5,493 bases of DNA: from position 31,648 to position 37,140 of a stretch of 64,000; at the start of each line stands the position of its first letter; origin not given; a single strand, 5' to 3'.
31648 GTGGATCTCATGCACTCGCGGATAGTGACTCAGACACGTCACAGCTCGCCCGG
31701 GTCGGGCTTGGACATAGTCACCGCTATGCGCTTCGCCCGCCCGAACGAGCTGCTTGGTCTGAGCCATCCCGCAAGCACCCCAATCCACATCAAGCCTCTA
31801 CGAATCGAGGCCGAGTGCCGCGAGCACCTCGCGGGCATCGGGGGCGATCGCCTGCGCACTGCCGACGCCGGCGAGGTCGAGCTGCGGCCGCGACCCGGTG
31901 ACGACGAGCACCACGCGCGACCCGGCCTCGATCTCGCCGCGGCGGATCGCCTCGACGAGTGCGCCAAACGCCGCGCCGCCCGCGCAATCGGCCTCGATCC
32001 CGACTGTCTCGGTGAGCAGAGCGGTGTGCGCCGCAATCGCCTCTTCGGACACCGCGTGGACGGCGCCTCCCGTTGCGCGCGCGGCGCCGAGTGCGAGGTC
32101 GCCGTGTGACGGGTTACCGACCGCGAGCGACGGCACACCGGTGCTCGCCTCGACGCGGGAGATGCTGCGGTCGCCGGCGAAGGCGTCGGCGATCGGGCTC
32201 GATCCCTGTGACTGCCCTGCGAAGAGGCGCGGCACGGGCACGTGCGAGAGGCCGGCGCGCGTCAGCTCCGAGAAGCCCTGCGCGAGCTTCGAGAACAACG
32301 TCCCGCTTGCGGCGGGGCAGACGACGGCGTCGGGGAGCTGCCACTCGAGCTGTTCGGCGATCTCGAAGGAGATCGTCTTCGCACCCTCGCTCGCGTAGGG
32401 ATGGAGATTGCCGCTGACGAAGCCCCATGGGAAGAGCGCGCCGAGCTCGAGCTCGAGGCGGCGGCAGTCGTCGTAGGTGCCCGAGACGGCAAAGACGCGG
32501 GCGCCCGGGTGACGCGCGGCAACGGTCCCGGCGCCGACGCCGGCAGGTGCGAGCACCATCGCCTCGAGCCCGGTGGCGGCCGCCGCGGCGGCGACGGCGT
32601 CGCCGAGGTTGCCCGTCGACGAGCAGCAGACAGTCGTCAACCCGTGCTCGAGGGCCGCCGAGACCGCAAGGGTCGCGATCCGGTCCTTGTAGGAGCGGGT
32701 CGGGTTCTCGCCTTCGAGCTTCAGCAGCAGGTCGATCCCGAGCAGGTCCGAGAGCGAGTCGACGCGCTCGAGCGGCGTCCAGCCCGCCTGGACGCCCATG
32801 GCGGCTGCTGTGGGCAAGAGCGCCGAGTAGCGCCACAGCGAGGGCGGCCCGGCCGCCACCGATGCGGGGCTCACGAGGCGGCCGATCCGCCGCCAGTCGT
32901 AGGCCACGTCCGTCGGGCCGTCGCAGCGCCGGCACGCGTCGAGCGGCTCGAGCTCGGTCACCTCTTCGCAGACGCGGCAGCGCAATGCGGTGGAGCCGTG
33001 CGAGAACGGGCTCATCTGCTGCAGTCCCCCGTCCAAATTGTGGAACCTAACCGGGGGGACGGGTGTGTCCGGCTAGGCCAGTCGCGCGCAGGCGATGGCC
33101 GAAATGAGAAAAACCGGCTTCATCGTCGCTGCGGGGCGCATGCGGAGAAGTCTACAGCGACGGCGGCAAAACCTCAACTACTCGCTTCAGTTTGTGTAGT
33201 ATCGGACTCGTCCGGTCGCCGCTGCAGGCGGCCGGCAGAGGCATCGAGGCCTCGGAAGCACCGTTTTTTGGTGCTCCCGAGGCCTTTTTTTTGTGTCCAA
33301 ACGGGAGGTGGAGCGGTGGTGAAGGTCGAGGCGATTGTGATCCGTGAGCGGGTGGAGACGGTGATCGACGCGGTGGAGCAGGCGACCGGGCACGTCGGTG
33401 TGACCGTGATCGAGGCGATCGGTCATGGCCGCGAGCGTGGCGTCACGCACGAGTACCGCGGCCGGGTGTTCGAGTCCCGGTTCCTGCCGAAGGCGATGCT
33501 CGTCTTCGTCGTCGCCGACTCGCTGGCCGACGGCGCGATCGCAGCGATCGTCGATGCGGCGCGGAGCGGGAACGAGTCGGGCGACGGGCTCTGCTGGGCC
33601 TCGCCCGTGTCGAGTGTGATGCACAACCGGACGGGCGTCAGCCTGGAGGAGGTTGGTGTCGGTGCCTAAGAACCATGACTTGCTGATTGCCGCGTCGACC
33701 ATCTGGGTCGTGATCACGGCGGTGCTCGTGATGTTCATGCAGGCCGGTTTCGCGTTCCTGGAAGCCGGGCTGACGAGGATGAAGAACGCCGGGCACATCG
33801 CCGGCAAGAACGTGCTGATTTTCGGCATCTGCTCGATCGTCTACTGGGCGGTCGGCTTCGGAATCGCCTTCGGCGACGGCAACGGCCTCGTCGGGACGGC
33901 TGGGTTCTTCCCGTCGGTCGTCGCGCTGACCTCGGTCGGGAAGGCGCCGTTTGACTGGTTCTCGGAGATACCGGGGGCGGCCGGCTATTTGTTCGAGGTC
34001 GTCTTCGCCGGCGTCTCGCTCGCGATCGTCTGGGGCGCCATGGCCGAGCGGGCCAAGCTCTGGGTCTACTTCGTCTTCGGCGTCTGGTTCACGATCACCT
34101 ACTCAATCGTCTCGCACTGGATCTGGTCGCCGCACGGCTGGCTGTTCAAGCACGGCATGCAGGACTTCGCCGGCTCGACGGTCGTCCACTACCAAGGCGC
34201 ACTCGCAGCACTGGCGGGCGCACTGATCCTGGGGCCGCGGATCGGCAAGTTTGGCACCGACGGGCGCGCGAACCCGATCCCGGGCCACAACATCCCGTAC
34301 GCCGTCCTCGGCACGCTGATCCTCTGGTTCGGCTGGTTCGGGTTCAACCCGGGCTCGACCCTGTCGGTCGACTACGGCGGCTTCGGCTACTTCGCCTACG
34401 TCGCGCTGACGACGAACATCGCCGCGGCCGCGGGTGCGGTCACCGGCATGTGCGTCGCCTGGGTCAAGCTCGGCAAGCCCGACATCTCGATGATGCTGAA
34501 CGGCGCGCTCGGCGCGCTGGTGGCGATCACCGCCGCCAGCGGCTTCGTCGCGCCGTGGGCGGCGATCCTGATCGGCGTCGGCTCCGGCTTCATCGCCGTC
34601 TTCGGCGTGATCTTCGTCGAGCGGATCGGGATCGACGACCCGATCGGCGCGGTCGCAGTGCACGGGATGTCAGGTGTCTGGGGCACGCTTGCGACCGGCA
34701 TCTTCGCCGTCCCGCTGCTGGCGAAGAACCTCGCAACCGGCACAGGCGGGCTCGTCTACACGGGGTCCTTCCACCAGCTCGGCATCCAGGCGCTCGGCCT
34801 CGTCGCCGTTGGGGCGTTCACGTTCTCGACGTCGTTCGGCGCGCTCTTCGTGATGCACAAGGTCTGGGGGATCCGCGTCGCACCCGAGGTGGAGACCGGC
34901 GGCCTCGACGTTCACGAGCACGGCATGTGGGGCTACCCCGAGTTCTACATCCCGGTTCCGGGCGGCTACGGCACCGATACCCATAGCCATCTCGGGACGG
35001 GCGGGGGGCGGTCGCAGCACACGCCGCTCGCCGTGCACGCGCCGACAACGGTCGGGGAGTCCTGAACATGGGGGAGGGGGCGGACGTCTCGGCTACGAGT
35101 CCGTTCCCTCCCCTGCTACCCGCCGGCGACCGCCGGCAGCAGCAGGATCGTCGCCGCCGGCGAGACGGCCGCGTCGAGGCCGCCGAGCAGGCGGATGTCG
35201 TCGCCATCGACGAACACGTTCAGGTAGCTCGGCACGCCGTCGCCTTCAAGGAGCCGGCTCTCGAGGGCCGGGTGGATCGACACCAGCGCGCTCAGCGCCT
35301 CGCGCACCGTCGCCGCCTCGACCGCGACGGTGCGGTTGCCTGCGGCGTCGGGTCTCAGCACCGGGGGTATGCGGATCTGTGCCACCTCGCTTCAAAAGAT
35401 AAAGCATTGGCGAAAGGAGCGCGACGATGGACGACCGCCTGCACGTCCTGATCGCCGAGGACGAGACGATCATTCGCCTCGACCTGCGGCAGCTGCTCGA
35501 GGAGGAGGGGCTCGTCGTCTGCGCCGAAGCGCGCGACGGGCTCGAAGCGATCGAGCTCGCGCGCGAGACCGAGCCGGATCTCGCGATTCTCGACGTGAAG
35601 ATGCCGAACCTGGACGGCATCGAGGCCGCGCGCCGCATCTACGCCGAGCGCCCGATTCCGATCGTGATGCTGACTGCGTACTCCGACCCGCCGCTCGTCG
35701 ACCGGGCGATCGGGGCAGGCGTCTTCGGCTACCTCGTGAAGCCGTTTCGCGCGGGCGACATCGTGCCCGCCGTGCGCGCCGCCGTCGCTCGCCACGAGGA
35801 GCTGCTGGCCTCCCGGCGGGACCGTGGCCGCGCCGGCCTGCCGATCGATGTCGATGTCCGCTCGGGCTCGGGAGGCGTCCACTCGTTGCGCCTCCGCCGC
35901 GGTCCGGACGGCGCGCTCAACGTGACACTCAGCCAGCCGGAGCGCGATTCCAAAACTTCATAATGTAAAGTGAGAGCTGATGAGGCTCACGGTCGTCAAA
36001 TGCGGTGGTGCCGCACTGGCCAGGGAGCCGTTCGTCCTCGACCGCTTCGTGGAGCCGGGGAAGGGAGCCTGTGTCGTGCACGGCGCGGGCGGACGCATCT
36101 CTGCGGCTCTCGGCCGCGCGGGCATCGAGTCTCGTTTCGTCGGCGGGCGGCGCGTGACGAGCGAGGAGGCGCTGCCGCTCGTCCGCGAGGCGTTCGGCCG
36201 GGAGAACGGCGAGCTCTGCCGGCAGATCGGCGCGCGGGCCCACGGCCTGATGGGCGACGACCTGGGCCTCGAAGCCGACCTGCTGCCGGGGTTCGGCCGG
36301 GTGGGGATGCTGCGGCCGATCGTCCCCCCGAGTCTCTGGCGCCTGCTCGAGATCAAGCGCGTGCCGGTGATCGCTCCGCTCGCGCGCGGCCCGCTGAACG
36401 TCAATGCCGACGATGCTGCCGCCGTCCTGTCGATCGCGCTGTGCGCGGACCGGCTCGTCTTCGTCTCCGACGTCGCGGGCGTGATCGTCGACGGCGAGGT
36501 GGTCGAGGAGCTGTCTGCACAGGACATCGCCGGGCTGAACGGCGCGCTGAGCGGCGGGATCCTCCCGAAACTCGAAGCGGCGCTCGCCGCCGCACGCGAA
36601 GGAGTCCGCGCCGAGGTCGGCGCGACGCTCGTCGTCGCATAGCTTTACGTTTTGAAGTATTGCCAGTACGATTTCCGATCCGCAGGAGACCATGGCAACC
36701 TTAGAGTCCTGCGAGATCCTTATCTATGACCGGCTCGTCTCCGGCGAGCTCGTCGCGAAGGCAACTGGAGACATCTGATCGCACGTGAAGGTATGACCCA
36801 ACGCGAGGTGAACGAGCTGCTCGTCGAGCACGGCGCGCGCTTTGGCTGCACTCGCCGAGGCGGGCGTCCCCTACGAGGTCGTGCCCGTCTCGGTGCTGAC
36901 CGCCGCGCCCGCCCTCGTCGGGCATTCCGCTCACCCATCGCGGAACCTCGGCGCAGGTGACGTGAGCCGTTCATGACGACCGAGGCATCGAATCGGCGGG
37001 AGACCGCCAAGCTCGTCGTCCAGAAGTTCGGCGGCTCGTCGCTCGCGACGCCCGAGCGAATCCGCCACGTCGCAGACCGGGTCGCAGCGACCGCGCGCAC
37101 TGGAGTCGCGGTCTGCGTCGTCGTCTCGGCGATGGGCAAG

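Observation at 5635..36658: Recurrent AT-rich 17-bp palindrome GCTTYA-N5-TRAAGC marks at least 8 intergenic sites of nitrogen and amino-acid genes (candidate uncharacterised regulon)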

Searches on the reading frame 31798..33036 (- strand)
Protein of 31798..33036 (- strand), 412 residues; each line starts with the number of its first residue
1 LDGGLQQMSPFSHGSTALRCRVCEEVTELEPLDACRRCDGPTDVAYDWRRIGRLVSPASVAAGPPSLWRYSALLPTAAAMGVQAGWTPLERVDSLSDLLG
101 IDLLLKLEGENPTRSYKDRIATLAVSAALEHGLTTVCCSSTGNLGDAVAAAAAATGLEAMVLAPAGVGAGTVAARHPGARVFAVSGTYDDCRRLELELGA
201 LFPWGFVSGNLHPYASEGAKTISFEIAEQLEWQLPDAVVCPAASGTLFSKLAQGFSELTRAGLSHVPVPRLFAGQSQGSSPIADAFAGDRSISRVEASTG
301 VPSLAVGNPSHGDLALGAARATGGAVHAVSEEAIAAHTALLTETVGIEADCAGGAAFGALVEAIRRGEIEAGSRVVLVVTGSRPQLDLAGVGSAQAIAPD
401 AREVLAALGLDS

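Call 27: search_protein_families(library=pfam, proteins=[window:31798-33036:-], max_evalue=0.001)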
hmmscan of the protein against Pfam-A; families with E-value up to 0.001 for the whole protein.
window:31798-33036:- (412 aa): 1 family
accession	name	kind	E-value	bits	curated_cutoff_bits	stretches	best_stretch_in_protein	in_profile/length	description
PF00291.31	PALP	-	9.3e-60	202.9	35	1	84-381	5-295/295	Pyridoxal-phosphate dependent enzyme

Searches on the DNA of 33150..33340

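Call 56: search_rna_families(source=window, start=33150, end=33340, threshold=evalue, max_evalue=1)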
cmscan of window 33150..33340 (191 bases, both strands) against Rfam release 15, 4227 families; matches with E-value up to 1: 2.
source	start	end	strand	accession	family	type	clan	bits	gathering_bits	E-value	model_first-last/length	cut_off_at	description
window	33248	33284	-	RF03847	mir-1538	Gene; miRNA;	-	16.8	78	0.62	1-58/58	no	mir-1538 microRNA precursor family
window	33198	33237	-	RF01763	Guanidine-III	Cis-reg; riboswitch;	-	14.1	36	0.67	1-67/67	no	Guanidine-III riboswitch aptamer (yKKC-III)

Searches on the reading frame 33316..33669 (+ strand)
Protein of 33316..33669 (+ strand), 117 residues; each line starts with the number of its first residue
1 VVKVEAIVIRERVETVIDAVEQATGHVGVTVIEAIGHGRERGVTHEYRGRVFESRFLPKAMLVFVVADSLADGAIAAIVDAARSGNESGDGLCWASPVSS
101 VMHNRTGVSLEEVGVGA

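Call 27: search_protein_families(library=pfam, proteins=[window:33316-33669:+], max_evalue=0.001)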
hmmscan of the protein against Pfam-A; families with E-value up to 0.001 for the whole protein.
window:33316-33669:+ (117 aa): 1 family
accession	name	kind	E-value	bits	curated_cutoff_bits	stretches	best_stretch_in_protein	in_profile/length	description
PF00543.27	P-II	-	9.7e-15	55.2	25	1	1-107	1-101/102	Nitrogen regulatory protein P-II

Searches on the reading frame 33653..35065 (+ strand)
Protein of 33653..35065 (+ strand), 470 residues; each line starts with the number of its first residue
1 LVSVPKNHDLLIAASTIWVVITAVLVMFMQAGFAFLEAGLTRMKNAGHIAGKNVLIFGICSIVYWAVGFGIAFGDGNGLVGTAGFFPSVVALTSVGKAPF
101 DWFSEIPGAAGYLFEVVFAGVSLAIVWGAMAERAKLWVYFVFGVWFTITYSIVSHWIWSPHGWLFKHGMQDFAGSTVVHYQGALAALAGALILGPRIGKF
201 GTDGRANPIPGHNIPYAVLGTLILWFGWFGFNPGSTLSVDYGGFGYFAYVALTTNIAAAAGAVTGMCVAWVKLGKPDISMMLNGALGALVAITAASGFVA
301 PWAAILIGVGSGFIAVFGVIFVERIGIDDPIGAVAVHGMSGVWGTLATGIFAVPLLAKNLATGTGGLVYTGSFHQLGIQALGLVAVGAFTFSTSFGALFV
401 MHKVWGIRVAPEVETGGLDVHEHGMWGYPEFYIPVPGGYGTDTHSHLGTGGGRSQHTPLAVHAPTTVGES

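Call 11: find_related_loci(query=window:33653-35065:+, collection=genome_contigs, flank=10000)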
Query window:33653-35065:+ (470 aa) in genome_contigs; peptide patterns used: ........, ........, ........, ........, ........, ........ (x = any residue, [..] = any of these).
599 stretches matched a pattern (row limit reached: there are more); 592 encode a relative of the query (tblastn E <= 1e-3); the best 80 are kept; 80 distinct loci.
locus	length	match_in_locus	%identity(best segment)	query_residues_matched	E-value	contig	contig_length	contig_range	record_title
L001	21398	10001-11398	90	4-470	0e+0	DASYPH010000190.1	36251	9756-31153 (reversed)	MAG TPA_asm: Gaiellaceae bacterium isolate SMAG_U4451 k141_1404759, whole genome shotgun sequence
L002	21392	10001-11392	87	3-464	0e+0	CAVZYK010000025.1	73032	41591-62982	MAG: uncultured Actinomycetes bacterium isolate MFD00392.bin.2.241 genome assembly, contig: contig_90338, whole genome s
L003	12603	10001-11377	90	3-462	0e+0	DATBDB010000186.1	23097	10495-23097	MAG TPA_asm: Gaiellaceae bacterium isolate SMAG_U5800 k141_2789034, whole genome shotgun sequence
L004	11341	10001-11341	91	3-449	0e+0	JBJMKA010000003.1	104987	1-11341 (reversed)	MAG: Gaiellaceae bacterium isolate H2_18_all_fractions_metab_84_68_115 k255_251548, whole genome shotgun sequence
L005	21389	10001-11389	86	3-470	0e+0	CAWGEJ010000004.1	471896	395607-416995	MAG: uncultured Thermoleophilia bacterium isolate MFD02134.bin.1.147 genome assembly, contig: contig_145, whole genome s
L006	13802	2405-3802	83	3-468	0e+0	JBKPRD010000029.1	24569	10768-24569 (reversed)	MAG: Actinomycetota bacterium isolate GS_EKS_MAG_00058 GS_EKS_000002839627, whole genome shotgun sequence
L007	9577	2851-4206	85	3-454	0e+0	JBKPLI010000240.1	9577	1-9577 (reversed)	MAG: Actinomycetota bacterium isolate GS_HAYS_MAG_00096 GS_HAYS_000000202474, whole genome shotgun sequence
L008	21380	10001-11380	85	3-463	0e+0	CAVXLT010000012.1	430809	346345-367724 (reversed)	MAG: uncultured Thermoleophilia bacterium isolate MFD02416.bin.2.62 genome assembly, contig: contig_81928, whole genome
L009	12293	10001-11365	85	3-457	0e+0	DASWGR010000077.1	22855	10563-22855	MAG TPA_asm: Gaiellaceae bacterium isolate SMAG_U2821 k141_660890, whole genome shotgun sequence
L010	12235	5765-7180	80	3-468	0e+0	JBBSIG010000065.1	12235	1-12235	MAG: Gaiellales bacterium isolate LS3_sbin.28 LS3_sbin.28_K_62585_L_12235_cov_64.3753, whole genome shotgun sequence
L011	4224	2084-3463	82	4-464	0e+0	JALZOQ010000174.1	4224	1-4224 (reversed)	MAG: Actinomycetota bacterium isolate SVA bin5 SD1478-80_k127_1471266, whole genome shotgun sequence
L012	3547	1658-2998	83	7-447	0e+0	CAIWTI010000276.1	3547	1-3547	MAG: uncultured actinobacterium isolate Kiruna_bin-03445 genome assembly, contig: bin-03445:276/305, whole genome shotgu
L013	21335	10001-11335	79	6-449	0e+0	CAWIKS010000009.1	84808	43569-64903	MAG: uncultured Actinomycetes bacterium isolate MFD04944.bin.4.291 genome assembly, contig: contig_41458, whole genome s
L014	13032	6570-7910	81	3-448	0e+0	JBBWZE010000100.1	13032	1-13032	MAG: Actinomycetota bacterium isolate Holy_191 scaffold_489624, whole genome shotgun sequence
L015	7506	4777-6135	80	7-457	0e+0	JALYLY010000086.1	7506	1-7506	MAG: Actinomycetota bacterium isolate AFD bin51 SD1486_k127_509513, whole genome shotgun sequence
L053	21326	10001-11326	70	8-448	1e-171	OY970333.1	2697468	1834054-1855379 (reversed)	MAG: uncultured Actinomycetes bacterium isolate MFD05747.bin.c.3 genome assembly, chromosome: 1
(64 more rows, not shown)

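Call 61: search_protein_families(library=pfam, proteins=[L009:2373-3029:+, L053:11761-12249:+], max_evalue=0.001)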
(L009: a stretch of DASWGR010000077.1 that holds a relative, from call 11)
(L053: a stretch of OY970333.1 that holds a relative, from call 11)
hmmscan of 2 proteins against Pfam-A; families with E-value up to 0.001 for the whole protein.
L009:2373-3029:+ (219 aa): 3 families
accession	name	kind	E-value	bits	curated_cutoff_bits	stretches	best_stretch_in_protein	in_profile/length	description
PF00578.27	AhpC-TSA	-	1.2e-29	103.2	26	1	6-143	2-122/124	AhpC/TSA family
PF10417.14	1-cysPrx_C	-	4.3e-14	52.6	21.1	1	165-204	1-41/41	C-terminal domain of 1-Cys peroxiredoxin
PF08534.16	Redoxin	-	5.3e-12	46.2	26.6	1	5-151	2-137/148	Redoxin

L053:11761-12249:+ (163 aa): 1 family
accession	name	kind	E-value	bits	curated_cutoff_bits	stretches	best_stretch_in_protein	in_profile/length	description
PF00484.24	Pro_CA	-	6.6e-15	56.1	25.7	1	32-158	2-155/156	Carbonic anhydrase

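Call 63: find_homologous_proteins(query=window:33653-35062:+, max_evalue=1e-100)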
Query window:33653-35062:+ (470 aa): 5286 proteins with E <= 1e-100 among 8000 candidates; the best 120 are listed.
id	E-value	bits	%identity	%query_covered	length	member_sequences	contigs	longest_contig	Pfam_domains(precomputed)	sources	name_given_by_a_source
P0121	3.4e-271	918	93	94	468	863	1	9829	PF00909.27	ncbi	-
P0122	2.6e-268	909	88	98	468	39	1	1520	PF00909.27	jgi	jgi:Amt family ammonium transporter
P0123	2.4e-267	906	87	99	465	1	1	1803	PF00909.27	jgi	jgi:Amt family ammonium transporter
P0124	2.6e-267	906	90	95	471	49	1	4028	PF00909.27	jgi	jgi:Amt family ammonium transporter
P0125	4.7e-267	905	90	95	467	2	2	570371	PF00909.27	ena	-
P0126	2.6e-264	896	88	98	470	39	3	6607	PF00909.27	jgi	jgi:ammonium transporter, Amt family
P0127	7.4e-261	884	88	97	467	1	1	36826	PF00909.27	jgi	jgi:ammonium transporter, Amt family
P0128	9.2e-261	884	88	96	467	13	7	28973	PF00909.27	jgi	jgi:ammonium transporter, Amt family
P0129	2.7e-259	879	86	98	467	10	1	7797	PF00909.27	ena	-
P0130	2.7e-259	879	86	97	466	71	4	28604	PF00909.27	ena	-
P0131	1.1e-258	877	87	97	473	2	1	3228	PF00909.27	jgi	jgi:ammonium transporter, Amt family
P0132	1.9e-258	876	85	99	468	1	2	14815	PF00909.27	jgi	jgi:Amt family ammonium transporter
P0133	2.7e-258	876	88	94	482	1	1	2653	PF00909.27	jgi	jgi:Amt family ammonium transporter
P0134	3.6e-258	875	84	99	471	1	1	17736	PF00909.27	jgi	jgi:Amt family ammonium transporter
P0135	4.4e-258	875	87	97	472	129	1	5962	PF00909.27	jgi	jgi:Amt family ammonium transporter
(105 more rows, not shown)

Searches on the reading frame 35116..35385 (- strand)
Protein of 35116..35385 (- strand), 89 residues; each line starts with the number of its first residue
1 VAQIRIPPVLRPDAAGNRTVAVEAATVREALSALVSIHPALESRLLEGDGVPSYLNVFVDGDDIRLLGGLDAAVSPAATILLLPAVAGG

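Call 27: search_protein_families(library=pfam, proteins=[window:35116-35385:-], max_evalue=0.001)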
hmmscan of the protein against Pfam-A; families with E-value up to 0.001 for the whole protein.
window:35116-35385:- (89 aa): 1 family
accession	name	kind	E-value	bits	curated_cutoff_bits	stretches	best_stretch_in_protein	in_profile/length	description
PF02597.26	ThiS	-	1.6e-07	32.2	22.5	1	19-89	16-76/76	ThiS family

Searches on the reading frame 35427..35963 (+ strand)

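Call 27: search_protein_families(library=pfam, proteins=[window:35427-35963:+], max_evalue=0.001)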
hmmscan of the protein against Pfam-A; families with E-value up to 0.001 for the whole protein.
window:35427-35963:+ (178 aa): 1 family
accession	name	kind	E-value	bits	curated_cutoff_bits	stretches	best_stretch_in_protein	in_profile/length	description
PF00072.30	Response_reg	-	3.2e-29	101.8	30.2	1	7-116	1-110/111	Response regulator receiver domain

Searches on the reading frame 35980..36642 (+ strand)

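Call 27: search_protein_families(library=pfam, proteins=[window:35980-36642:+], max_evalue=0.001)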
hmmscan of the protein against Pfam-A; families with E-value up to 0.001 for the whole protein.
window:35980-36642:+ (220 aa): 1 family
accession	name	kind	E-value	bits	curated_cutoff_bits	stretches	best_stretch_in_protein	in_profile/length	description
PF00696.33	AA_kinase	-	2.4e-24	86.8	24.9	1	3-210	2-229/234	Amino acid kinase family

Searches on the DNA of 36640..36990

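Call 57: search_rna_families(source=window, start=36640, end=36990, threshold=evalue, max_evalue=1)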
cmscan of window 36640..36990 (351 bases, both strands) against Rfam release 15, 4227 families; matches with E-value up to 1: 0.
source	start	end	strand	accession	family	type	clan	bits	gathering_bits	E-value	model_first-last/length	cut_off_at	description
